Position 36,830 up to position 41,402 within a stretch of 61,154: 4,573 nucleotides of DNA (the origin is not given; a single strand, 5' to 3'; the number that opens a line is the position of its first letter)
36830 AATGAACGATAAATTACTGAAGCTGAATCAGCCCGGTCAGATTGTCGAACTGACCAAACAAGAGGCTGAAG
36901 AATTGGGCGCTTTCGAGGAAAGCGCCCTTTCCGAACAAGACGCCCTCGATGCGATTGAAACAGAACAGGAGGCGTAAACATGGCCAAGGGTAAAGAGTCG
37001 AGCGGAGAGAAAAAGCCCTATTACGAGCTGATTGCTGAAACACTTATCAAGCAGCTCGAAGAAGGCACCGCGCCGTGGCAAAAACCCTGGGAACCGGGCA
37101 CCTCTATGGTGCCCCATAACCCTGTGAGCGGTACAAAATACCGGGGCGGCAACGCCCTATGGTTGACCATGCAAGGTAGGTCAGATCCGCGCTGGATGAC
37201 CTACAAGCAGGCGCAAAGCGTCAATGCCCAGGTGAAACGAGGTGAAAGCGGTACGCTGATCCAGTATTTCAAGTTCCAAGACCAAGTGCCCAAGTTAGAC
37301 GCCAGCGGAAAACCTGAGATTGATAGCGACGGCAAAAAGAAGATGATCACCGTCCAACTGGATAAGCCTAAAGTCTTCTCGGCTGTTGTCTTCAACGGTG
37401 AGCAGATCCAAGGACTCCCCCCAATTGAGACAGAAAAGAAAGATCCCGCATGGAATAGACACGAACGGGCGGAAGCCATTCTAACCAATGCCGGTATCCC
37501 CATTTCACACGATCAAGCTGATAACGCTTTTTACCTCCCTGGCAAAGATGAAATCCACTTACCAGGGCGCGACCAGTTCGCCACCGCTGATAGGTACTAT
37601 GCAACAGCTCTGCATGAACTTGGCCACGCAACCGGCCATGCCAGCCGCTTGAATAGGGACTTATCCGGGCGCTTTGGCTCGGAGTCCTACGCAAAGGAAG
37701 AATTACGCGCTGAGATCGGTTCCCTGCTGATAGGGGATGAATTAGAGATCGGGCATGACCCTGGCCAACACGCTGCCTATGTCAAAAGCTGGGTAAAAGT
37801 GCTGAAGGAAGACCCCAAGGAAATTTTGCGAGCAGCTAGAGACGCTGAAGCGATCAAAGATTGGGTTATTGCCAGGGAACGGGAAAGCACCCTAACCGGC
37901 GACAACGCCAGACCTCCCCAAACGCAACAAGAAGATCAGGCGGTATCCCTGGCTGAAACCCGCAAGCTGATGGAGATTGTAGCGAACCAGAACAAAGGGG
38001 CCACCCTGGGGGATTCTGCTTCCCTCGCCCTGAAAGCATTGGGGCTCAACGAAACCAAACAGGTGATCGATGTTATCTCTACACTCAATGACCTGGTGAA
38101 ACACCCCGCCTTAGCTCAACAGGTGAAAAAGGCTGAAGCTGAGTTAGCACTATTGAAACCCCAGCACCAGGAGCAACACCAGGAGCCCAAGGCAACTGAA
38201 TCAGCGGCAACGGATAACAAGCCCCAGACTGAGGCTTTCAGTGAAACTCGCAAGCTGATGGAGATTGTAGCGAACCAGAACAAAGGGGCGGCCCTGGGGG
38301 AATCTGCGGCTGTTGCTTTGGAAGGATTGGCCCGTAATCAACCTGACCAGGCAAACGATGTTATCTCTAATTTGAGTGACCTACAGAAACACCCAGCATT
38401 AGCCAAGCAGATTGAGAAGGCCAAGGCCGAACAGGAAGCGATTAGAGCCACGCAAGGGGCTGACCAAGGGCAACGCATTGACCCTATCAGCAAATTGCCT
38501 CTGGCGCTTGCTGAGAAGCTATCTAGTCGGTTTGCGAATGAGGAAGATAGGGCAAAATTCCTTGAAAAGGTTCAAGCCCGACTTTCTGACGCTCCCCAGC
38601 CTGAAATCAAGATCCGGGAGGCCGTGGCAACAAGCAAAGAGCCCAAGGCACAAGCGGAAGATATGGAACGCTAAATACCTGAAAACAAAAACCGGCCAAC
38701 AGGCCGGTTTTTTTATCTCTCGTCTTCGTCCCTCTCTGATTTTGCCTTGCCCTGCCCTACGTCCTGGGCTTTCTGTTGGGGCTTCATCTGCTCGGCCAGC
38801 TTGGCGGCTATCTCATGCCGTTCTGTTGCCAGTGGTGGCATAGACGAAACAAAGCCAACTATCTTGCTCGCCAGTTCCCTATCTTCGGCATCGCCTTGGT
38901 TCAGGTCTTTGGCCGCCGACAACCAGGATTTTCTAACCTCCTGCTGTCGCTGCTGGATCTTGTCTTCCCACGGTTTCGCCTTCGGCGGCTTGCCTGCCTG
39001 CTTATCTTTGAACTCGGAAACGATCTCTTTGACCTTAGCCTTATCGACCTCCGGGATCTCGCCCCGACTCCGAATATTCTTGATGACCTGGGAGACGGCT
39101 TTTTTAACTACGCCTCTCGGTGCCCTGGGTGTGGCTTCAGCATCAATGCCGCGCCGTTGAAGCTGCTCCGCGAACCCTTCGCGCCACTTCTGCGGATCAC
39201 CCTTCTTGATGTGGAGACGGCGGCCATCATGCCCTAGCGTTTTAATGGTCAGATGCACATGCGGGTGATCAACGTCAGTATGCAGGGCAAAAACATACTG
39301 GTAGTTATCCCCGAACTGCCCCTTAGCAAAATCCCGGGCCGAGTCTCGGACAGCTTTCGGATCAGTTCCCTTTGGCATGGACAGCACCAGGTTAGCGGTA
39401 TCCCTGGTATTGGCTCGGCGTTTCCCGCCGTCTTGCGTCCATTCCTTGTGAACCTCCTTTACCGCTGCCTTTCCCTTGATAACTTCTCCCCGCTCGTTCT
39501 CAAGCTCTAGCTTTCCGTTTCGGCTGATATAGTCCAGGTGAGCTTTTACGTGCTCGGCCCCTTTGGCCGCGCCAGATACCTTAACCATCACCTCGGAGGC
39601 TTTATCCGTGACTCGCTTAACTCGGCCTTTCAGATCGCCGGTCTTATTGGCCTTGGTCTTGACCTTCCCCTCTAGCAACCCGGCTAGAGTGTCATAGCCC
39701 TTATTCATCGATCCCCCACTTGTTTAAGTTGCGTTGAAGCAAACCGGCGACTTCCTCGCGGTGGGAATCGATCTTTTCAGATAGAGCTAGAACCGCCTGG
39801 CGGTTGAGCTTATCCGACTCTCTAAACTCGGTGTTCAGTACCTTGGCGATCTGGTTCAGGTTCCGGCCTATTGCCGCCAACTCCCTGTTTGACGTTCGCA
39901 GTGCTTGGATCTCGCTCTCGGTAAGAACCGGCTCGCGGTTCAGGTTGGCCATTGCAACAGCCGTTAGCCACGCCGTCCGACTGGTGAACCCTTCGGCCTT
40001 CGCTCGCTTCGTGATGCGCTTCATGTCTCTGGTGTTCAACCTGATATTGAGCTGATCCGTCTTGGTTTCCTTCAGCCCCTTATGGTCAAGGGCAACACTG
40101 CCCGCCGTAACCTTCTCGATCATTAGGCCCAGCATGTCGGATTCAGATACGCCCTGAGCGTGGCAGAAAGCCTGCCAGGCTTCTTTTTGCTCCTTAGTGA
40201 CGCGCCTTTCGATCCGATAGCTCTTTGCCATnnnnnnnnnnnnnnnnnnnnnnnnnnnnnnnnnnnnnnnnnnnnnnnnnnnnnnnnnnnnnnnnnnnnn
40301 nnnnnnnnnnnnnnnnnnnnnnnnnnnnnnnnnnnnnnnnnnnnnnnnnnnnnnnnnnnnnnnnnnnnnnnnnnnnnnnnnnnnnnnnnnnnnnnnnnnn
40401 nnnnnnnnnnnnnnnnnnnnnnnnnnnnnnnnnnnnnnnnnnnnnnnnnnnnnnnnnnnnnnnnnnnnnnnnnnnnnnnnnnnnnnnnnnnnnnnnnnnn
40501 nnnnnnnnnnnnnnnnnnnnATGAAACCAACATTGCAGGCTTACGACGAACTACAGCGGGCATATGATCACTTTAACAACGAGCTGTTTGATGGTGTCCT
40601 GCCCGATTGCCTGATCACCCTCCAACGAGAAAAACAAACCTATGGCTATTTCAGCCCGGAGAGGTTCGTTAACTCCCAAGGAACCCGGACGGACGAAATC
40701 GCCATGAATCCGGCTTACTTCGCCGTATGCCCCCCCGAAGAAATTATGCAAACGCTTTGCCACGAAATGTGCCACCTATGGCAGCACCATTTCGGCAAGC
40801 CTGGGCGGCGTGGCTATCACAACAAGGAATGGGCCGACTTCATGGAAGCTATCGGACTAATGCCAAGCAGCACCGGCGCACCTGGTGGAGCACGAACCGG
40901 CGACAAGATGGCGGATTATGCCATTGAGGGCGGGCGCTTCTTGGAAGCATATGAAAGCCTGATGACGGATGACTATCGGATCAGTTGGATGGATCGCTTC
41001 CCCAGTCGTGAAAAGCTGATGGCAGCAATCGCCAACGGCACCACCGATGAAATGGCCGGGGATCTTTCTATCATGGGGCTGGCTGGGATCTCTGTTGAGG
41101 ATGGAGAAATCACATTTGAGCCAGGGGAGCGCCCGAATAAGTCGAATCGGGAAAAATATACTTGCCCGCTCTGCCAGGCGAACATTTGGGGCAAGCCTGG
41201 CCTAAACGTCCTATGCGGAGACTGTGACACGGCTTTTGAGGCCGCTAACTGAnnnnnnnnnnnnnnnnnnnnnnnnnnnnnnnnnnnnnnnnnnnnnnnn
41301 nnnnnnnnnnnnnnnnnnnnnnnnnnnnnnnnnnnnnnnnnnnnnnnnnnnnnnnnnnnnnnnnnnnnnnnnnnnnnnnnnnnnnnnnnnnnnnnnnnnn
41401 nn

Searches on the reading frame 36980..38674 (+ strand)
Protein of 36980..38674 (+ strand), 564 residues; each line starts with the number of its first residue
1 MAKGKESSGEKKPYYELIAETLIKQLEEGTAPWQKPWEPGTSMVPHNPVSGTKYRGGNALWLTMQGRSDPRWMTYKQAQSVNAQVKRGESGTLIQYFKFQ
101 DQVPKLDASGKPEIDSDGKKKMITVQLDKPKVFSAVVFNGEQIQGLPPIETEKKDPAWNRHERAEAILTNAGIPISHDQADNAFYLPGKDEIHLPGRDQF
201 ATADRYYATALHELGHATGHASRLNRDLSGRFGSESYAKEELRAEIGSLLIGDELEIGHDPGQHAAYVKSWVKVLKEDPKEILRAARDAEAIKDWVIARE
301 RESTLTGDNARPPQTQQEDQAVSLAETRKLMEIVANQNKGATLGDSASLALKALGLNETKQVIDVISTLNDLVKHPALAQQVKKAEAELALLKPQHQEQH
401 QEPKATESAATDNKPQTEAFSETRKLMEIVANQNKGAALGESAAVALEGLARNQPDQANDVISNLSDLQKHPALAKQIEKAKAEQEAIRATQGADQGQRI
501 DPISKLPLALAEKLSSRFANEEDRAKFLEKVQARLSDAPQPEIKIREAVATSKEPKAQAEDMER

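Call 76: search_protein_families(library=pfam, proteins=[window:36980-38674:+], max_evalue=0.0001)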
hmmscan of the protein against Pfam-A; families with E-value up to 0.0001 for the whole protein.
window:36980-38674:+ (564 aa): 2 families
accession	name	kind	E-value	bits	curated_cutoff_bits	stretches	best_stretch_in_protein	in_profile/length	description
PF18818.7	MPTase-PolyVal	-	2.5e-46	157.3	27.5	1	162-287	1-125/126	Zincin-like metallopeptidase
PF08401.16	ArdcN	-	2.4e-30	105.7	22.6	1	13-121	2-112/123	N-terminal domain of anti-restriction factor ArdC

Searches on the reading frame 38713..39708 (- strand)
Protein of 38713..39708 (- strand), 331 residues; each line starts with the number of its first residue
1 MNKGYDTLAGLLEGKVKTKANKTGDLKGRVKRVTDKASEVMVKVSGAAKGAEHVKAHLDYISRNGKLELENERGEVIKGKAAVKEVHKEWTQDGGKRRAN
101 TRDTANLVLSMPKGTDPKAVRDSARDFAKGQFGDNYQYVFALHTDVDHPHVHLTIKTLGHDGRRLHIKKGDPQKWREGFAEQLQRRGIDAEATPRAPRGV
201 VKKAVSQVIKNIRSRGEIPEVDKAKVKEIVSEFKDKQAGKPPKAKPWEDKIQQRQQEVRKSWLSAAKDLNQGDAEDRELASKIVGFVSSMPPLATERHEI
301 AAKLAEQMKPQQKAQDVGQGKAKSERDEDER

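Call 76: search_protein_families(library=pfam, proteins=[window:38713-39708:-], max_evalue=0.0001)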
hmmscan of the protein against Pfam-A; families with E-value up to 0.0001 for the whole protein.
window:38713-39708:- (331 aa): 1 family
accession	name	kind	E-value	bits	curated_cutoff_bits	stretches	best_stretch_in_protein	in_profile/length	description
PF03432.20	Relaxase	-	6.5e-18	65.7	24.6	1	82-186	22-130/132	MobA/VirD2-like, nuclease domain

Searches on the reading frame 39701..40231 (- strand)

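Call 76: search_protein_families(library=pfam, proteins=[window:39701-40231:-], max_evalue=0.0001)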
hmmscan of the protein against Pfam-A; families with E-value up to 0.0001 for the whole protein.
window:39701-40231:- (176 aa): 2 families
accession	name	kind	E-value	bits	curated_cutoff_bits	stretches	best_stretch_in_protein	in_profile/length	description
PF21983.2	NikA-like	-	5.7e-09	36.4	27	1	56-130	2-70/72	Mobilization protein NikA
PF05713.17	MobC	-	1.7e-06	28.8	23.2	1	116-144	2-31/45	Bacterial mobilisation protein (MobC)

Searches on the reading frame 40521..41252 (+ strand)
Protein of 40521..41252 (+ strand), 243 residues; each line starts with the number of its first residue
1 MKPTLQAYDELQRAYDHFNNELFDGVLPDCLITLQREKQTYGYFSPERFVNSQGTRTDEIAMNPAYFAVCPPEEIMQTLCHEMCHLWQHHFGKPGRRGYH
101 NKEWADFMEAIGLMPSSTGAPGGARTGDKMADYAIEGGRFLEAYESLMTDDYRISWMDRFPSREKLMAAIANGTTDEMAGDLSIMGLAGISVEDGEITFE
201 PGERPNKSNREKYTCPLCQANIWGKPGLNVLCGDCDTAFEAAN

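Call 76: search_protein_families(library=pfam, proteins=[window:40521-41252:+], max_evalue=0.0001)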
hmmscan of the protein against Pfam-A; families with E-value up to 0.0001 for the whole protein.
window:40521-41252:+ (243 aa): 1 family
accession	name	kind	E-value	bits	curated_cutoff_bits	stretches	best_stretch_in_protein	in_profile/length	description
PF10263.15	SprT-like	-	4.4e-15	55.9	25.6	1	12-113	2-97/108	SprT-like family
